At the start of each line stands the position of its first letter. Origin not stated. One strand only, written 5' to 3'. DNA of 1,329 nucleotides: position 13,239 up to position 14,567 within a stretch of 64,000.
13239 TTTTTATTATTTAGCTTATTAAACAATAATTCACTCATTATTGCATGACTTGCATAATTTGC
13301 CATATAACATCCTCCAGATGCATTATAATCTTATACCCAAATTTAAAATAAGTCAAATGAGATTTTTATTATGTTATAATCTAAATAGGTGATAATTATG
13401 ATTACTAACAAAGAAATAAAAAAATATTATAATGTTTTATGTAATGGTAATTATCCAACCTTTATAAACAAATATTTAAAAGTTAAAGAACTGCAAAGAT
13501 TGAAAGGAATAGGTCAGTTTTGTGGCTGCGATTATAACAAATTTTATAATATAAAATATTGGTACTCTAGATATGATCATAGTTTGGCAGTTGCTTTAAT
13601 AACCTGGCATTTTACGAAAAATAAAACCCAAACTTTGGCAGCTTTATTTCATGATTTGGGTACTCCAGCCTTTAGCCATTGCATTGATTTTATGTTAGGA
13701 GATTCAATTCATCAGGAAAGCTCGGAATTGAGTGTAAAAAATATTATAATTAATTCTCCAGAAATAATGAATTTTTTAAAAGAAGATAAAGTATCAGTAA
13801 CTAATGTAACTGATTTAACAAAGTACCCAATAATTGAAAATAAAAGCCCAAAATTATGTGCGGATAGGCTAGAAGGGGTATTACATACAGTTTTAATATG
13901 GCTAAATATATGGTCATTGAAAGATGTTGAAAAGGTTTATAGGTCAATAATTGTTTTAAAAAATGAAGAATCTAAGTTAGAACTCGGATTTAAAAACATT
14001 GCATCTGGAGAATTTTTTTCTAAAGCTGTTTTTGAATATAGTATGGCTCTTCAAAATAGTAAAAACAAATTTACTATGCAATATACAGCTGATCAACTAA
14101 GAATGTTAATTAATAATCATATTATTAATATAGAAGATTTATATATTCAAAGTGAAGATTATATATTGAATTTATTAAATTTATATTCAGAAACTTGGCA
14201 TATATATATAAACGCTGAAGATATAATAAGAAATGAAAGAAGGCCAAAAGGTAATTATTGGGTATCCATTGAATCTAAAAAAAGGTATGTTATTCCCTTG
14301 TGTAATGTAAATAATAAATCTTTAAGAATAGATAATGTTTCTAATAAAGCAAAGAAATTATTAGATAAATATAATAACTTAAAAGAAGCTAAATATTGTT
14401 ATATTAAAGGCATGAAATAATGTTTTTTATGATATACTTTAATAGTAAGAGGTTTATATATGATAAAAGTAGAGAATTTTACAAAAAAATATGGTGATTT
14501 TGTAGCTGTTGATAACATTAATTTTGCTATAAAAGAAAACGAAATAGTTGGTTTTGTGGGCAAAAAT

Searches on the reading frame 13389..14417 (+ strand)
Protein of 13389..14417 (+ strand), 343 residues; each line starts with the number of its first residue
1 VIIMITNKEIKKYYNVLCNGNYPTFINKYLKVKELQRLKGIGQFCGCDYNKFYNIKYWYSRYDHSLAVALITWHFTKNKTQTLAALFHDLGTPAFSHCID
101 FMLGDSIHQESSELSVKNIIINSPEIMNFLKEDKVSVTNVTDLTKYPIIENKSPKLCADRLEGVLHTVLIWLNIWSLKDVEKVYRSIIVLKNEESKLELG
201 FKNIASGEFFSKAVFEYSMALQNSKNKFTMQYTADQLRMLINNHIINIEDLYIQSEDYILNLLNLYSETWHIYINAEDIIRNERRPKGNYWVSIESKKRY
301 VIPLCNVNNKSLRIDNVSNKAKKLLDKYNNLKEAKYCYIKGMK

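Call 13: search_protein_families(library=pfam, proteins=[window:13389-14417:+], max_evalue=0.0001)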
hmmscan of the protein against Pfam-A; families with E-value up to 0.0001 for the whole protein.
window:13389-14417:+ (343 aa): 0 families

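Call 43: search_protein_families(library=pfam, proteins=[window:13389-14417:+], max_evalue=0.01)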
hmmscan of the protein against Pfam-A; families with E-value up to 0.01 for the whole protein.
window:13389-14417:+ (343 aa): 1 family
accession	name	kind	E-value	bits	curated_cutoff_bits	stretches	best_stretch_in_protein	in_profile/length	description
PF01966.28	HD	-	0.0011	19.6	22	1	61-100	1-46/116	HD domain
